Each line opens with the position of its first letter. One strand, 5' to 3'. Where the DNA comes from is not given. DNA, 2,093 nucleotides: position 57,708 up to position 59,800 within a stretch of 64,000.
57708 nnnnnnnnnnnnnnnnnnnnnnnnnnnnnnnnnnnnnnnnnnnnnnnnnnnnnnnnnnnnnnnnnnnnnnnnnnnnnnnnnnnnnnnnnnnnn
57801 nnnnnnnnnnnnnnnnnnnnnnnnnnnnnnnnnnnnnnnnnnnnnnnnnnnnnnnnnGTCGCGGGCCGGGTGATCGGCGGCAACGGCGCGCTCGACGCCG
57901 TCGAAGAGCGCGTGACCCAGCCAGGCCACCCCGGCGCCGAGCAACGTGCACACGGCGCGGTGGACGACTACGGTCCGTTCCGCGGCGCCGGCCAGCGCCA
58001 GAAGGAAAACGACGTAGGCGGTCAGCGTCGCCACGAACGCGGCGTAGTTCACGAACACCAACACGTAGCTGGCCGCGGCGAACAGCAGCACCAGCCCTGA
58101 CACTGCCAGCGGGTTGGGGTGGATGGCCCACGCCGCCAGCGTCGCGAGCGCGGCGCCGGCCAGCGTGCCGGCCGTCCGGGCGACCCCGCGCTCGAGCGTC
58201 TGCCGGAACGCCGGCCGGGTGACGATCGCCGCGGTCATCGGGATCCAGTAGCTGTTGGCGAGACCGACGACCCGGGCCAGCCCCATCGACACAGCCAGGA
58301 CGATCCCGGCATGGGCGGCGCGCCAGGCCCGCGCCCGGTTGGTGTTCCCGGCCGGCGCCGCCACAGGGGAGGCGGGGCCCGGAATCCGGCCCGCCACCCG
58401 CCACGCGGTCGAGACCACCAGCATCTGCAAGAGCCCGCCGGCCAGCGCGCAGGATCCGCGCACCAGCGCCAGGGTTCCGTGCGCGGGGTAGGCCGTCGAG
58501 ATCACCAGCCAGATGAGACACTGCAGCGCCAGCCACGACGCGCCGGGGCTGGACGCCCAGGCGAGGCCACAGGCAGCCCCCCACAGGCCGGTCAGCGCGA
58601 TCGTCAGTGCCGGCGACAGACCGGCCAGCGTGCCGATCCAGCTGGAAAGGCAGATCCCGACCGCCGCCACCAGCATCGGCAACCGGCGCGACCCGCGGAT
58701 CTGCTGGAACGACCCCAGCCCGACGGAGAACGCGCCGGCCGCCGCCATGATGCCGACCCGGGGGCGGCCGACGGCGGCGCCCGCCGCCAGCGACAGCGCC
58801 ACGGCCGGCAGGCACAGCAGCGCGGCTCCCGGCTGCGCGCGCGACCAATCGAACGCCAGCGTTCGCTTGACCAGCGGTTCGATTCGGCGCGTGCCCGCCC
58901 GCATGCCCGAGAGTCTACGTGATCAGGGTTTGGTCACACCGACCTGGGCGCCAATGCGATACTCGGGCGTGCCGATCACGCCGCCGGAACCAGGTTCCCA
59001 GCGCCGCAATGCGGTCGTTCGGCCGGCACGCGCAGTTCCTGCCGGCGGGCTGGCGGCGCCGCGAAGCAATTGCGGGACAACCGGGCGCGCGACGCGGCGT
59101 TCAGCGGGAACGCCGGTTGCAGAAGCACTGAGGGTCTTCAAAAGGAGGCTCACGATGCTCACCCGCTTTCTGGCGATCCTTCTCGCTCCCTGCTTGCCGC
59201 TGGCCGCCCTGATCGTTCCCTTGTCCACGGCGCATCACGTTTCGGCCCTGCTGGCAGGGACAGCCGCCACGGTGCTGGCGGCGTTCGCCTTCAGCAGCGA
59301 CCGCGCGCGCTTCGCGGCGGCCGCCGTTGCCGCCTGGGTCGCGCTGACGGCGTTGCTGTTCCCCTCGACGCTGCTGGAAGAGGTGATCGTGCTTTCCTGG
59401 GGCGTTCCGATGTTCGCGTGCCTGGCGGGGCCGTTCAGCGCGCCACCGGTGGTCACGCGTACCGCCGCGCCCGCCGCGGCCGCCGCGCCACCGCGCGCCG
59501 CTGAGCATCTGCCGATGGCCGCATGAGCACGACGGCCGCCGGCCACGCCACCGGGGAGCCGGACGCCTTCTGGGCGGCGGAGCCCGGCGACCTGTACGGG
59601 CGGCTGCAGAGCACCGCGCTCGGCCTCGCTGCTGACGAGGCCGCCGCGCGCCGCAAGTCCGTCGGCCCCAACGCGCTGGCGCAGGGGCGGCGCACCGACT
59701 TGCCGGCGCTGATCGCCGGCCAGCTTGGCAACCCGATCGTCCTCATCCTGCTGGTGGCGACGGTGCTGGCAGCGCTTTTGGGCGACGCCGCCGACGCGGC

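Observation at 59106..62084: Sigma-54 promoter driving a small Pro-rich membrane protein ORF coupled to mgtA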

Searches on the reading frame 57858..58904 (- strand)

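Call 6: search_protein_families(library=pfam, proteins=[window:57858-58904:-], max_evalue=0.01)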
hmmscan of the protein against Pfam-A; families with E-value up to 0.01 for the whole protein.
window:57858-58904:- (349 aa): 3 families
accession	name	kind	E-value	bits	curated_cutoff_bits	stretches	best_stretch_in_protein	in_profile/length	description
PF13515.12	FUSC_2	-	6.4e-21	75.2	25.6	1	206-329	2-125/126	Fusaric acid resistance protein-like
PF04632.18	FUSC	-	2.8e-06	26.7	30.9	1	205-334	14-149/660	Fusaric acid resistance protein family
PF06081.17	ArAE_1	-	0.0086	16.6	22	1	196-329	7-136/141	Aromatic acid exporter family member 1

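Call 7: search_protein_families(library=ncbifam, proteins=[window:57858-58904:-], max_evalue=0.01)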
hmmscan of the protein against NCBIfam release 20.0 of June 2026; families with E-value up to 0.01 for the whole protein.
window:57858-58904:- (349 aa): 2 families
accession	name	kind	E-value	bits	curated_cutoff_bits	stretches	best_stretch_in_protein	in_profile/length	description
TIGR01667.1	YCCS_YHFK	subfamily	4.3e-14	51.6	467.8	1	197-331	387-520/701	YccS/YhfK family putative transporter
TIGR01666.1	YCCS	hypoth_equivalog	1.6e-09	36.5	470.75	1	198-329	387-516/705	YccS family putative transporter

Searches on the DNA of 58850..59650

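Call 50: search_rna_families(source=window, start=58850, end=59650, threshold=evalue, max_evalue=1)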
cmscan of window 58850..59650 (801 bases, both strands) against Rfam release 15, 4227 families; matches with E-value up to 1: 0.
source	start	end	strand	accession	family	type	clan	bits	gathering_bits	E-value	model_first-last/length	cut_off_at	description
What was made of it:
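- On mgtL / M-box type mgtA leaders: No Rfam hit in 58850-59650 at E <= 1 (call 50).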
